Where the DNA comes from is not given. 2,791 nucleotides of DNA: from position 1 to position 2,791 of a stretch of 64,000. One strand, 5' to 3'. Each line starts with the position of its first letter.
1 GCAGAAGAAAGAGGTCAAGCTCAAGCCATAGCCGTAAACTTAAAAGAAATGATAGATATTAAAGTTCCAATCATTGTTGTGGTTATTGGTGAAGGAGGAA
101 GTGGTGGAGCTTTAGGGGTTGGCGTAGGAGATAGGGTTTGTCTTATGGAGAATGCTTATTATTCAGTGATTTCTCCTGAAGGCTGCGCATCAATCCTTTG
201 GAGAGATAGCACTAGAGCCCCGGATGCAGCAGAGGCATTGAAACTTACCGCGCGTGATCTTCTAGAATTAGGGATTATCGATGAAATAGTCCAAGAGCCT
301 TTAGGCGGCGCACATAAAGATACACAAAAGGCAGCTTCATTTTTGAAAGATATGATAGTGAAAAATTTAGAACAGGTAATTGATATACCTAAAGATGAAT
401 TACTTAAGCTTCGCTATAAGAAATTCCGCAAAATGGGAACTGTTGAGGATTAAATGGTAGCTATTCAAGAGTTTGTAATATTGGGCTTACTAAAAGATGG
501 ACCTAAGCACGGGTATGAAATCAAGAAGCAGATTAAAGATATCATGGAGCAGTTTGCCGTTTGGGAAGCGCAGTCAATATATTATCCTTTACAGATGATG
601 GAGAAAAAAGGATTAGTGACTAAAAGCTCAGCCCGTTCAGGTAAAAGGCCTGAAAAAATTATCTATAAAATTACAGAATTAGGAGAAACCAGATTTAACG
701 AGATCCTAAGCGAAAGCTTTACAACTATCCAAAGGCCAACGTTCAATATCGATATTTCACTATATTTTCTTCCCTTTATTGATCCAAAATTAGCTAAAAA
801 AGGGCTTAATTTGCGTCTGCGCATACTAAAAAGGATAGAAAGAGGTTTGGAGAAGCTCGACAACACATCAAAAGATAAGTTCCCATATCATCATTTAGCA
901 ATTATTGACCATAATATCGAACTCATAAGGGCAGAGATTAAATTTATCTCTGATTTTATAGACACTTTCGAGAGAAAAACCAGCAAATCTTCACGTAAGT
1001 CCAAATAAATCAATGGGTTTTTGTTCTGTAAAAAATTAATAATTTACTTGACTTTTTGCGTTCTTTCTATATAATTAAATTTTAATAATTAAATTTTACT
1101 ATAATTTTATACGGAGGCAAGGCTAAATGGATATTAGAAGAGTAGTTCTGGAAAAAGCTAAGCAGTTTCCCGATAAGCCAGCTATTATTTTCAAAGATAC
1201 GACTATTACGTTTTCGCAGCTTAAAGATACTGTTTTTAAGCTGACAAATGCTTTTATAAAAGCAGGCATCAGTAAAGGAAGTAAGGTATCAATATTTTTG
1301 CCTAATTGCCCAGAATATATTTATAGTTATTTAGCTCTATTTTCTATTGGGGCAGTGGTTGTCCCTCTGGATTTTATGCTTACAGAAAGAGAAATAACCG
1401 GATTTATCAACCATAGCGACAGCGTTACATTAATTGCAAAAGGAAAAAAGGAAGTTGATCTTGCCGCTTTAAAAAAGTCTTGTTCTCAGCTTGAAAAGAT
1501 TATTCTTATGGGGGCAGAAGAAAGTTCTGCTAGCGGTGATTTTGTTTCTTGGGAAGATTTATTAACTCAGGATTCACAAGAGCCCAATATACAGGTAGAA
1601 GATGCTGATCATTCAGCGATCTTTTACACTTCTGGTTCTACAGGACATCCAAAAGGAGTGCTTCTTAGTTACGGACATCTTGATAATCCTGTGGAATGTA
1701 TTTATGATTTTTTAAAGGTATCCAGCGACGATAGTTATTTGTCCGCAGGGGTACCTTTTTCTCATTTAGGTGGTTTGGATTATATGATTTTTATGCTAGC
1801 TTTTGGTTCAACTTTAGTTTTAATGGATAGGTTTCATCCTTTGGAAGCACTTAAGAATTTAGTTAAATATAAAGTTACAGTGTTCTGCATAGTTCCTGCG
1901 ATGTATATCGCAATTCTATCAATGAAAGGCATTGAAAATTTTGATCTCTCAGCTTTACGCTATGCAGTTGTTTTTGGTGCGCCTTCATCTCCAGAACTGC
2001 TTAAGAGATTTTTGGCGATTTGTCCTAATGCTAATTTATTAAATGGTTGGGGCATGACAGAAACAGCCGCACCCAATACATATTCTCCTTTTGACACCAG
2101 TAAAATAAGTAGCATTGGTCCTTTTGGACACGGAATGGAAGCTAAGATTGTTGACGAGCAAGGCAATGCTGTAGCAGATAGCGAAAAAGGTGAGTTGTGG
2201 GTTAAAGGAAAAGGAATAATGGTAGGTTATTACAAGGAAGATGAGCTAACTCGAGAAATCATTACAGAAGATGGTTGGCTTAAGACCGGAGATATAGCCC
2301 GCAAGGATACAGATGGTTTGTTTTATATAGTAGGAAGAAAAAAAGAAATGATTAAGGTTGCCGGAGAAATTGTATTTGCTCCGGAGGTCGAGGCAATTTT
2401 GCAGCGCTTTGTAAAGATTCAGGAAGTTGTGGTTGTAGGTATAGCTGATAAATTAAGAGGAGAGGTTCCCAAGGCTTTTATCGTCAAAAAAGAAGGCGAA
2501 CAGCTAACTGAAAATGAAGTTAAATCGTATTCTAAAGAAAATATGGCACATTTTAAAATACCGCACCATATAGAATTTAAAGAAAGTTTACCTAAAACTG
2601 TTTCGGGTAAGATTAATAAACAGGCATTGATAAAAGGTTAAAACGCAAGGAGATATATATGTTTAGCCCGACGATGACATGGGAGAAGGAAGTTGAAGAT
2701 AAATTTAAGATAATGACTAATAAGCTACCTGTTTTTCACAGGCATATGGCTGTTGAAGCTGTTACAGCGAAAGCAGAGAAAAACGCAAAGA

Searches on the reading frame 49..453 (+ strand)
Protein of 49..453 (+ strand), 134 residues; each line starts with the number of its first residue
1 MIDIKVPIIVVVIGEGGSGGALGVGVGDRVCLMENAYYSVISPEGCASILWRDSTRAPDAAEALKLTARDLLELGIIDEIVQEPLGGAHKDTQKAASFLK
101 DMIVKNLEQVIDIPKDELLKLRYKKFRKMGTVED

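Call 23: search_protein_families(library=ncbifam, proteins=[window:49-453:+], max_evalue=0.001)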
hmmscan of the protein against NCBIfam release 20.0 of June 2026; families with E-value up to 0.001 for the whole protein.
window:49-453:+ (134 aa): 4 families
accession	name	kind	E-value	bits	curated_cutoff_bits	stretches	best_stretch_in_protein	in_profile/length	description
NF004344.0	PRK05724.1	equivalog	2e-57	194.8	357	1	1-133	185-317/319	acetyl-CoA carboxylase carboxyltransferase subunit alpha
TIGR00513.1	accA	equivalog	7.4e-52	176.7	319.3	1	1-132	185-316/321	acetyl-CoA carboxylase carboxyl transferase subunit alpha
NF041504.1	AccA_sub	subfamily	7.4e-50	169.7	300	1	1-130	128-257/257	carboxyltransferase subunit alpha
NF008971.0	PRK12319.1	equivalog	2.2e-38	132.3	406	1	1-128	132-255/256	acetyl-CoA carboxylase carboxyl transferase subunit alpha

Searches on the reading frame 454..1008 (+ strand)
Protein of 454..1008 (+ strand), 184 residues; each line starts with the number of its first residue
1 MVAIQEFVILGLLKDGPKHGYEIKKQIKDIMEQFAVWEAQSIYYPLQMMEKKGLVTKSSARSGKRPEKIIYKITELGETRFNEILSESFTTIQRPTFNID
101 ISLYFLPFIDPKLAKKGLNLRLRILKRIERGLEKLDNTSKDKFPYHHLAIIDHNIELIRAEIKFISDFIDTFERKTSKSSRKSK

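Call 23: search_protein_families(library=ncbifam, proteins=[window:454-1008:+], max_evalue=0.001)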
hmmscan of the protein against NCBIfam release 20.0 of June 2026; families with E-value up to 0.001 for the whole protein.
window:454-1008:+ (184 aa): 2 families
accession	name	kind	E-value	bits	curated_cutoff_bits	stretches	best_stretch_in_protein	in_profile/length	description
TIGR03433.1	padR_acidobact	paralog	1.2e-10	41.4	101.8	1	6-83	6-83/101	PadR family transcriptional regulator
TIGR02719.1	repress_PhaQ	equivalog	1.5e-06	28.6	139.35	1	7-93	28-110/138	poly-beta-hydroxybutyrate-responsive repressor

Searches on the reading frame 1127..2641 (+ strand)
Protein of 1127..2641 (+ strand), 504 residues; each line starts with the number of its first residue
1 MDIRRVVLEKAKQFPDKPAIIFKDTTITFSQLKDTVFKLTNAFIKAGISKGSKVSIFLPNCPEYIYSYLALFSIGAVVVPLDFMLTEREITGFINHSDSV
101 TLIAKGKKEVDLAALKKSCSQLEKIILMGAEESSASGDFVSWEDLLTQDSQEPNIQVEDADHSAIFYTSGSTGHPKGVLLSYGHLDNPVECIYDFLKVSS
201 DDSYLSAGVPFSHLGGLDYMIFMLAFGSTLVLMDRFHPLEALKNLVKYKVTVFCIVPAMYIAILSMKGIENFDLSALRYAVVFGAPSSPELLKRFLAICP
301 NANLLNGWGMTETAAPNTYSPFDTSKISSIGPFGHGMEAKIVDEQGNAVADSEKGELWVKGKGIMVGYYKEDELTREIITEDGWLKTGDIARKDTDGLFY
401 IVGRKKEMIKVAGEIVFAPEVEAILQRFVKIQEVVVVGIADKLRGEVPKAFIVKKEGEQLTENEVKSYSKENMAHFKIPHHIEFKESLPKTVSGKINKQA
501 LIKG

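Call 7: search_protein_families(library=pfam, proteins=[window:1127-2641:+], max_evalue=0.001)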
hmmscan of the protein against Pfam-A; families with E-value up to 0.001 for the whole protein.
window:1127-2641:+ (504 aa): 2 families
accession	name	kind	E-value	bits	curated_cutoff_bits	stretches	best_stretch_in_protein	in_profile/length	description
PF00501.34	AMP-binding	-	1e-83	281.7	29.9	1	9-369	3-384/384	AMP-binding enzyme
PF13193.12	AMP-binding_C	-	1.7e-18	67.8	24.5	1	420-495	1-76/76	AMP-binding enzyme C-terminal domain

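Call 23: search_protein_families(library=ncbifam, proteins=[window:1127-2641:+], max_evalue=0.001)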
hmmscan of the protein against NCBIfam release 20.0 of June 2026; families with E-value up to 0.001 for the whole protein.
window:1127-2641:+ (504 aa): 107 families (the best 25 are shown)
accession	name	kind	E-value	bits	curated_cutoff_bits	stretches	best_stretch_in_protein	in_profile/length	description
NF004837.0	PRK06187.1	subfamily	2.5e-122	408.9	476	1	2-501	9-518/531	long-chain-fatty-acid--CoA ligase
NF005801.1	PRK07656.1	equivalog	4.4e-95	319.2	657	1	3-501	3-499/500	FadD3 family acyl-CoA ligase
NF006182.0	PRK08316.1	subfamily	4.4e-95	319.1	663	1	8-501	18-513/523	fatty acyl-CoA synthetase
NF006181.0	PRK08314.1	subfamily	2.1e-93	313.5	705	2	133-500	177-549/563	long-chain-fatty-acid--CoA ligase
NF005947.1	PRK08008.1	equivalog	1.7e-92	310.7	651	1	3-501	9-517/518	crotonobetaine/carnitine-CoA ligase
NF009233.0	PRK12583.1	subfamily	8.2e-92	308.4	832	1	9-500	26-545/558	fatty acid CoA ligase family protein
NF005307.0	PRK06839.1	equivalog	1.8e-87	294.1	748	1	7-503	8-491/496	o-succinylbenzoate--CoA ligase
NF002966.0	PRK03640.1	equivalog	3.2e-84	283.3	556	1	8-502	9-477/483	o-succinylbenzoate--CoA ligase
NF052269.1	Staph_lig_FadD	equivalog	2.3e-83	280.2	650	1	10-503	9-491/499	long-chain-fatty-acid--CoA ligase FadD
TIGR03098.1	ligase_PEP_1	hypoth_equivalog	8.6e-81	271.9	592.35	1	4-501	3-514/517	acyl-CoA ligase (AMP-forming), exosortase A system-associated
NF005676.0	PRK07470.1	equivalog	2.9e-80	270.4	774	1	2-501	21-525/544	acyl-CoA synthetase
NF005220.0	PRK06710.1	equivalog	2e-79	267.2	1116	2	159-503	205-551/563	long-chain-fatty-acid--CoA ligase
NF004822.0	PRK06178.1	equivalog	8.1e-78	262.4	782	1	9-502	45-564/571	acyl-CoA synthetase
NF004114.0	PRK05605.1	equivalog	9.3e-76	255.3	766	2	134-500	190-564/575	long-chain-fatty-acid--CoA ligase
NF004808.0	PRK06155.1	equivalog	2.3e-75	253.9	722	1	6-501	26-518/542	ATP-dependent acyl-CoA ligase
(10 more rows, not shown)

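Call 80: search_solved_structures(query=window:1127-2641:+, max_evalue=1e-30)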
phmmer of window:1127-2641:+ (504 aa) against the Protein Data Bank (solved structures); distinct sequences matched with E-value up to 1e-30: 105 (the best 60 are shown).
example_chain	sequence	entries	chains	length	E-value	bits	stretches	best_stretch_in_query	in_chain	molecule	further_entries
3a9u_A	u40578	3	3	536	6.9e-62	212.9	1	5-499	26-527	4-coumarate--CoA ligase | 4-coumarate:CoA ligase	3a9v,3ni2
8wev_A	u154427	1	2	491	5.3e-61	210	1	9-498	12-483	Feruloyl-CoA Synthetase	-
8weu_A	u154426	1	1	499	5.7e-61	209.9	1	9-498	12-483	Fatty-acyl-CoA synthase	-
5bsw_A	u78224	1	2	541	2.1e-60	208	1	8-499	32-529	4-coumarate--CoA ligase 2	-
5bsm_A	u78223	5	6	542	5e-60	206.8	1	8-499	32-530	4-coumarate--CoA ligase 2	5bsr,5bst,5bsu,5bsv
5u95_A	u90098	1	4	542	9.6e-60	205.8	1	8-499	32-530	4-coumarate--CoA ligase 2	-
8r2q_A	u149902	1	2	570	1.6e-59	205.1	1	11-500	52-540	Probable fatty-acid-CoA ligase FadD5 (Fatty-acid-CoA synthetase) (Fatty-acid-CoA synthase)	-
3tsy_A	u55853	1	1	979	2.4e-59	204.5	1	6-499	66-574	Fusion Protein 4-coumarate--CoA ligase 1, Resveratrol synthase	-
6k4c_A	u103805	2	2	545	2e-58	201.5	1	8-501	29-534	Ancestral luciferase AncLamp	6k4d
3ivr_A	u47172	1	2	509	1.2e-56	195.7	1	9-500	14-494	Putative long-chain-fatty-acid CoA ligase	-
8xjz_C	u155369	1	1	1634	1.7e-56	195.1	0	164-501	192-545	Peptide synthetase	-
5ie0_A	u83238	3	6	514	4.2e-55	190.5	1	9-500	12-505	Oxalate--CoA ligase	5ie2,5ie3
7kyd_A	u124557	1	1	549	1e-53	185.9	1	5-500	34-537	Long-chain fatty-acyl-CoA synthetase CG6178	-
6qjz_A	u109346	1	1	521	3.5e-53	184.2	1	10-499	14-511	oxalyl CoA-synthetase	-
3g7s_A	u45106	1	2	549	1.9e-51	178.5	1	26-500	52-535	Long-chain-fatty-acid--CoA ligase (FadD-1)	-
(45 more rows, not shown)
